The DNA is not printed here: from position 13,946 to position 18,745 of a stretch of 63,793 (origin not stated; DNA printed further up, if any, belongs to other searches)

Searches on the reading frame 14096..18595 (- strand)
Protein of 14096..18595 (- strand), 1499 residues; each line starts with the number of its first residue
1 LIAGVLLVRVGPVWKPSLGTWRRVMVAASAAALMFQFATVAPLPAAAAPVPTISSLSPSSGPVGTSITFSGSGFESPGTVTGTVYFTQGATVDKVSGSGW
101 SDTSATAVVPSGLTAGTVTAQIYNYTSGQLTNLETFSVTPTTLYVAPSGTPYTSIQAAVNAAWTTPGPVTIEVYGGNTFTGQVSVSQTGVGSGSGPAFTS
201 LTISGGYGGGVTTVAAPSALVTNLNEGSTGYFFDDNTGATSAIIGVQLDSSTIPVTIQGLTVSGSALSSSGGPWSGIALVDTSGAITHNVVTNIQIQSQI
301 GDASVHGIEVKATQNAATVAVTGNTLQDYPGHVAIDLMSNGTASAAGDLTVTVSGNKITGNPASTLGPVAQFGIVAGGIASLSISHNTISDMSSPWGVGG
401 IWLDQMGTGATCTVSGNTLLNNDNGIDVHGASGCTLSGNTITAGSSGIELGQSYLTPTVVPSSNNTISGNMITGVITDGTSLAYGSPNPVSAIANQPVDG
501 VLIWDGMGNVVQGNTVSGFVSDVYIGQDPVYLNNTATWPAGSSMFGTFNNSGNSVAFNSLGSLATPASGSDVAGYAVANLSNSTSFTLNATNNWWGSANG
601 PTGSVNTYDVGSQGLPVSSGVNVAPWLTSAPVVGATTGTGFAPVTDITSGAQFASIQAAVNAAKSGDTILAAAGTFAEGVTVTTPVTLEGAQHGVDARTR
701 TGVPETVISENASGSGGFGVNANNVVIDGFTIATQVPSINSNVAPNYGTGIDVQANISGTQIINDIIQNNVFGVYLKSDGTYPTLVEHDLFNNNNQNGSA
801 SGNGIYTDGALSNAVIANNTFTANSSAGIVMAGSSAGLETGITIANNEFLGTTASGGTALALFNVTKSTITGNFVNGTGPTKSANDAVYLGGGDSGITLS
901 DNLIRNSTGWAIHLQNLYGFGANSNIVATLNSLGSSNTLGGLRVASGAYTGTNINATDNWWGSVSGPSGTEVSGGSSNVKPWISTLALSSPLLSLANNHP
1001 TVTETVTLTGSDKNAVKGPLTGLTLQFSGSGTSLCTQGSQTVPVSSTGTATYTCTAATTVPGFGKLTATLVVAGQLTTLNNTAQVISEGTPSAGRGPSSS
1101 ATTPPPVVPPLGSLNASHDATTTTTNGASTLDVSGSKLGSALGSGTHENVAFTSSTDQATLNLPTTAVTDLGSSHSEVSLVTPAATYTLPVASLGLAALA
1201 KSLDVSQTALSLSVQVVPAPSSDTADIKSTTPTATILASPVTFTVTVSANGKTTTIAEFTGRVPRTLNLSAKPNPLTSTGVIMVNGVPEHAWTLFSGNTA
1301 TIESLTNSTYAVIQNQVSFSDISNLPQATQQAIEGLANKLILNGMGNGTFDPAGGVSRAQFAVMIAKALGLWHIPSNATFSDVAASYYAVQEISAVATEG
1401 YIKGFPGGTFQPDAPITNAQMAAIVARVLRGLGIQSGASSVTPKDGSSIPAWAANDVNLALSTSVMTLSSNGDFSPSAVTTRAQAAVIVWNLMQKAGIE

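Call 43: search_protein_families(library=pfam, proteins=[window:14096-18595:-], max_evalue=0.00001)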
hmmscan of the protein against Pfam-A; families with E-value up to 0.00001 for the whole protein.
window:14096-18595:- (1499 aa): 3 families
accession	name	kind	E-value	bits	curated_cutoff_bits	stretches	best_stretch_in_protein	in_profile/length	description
PF00395.25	SLH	-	5.6e-28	97.1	20.8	2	1379-1422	1-44/44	S-layer homology domain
PF13229.12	Beta_helix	-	2e-21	76.7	25.9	2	245-441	2-158/158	Right handed beta helix region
PF05048.19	NosD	-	2.2e-11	44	23.6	1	345-483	40-157/212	Periplasmic copper-binding protein (NosD)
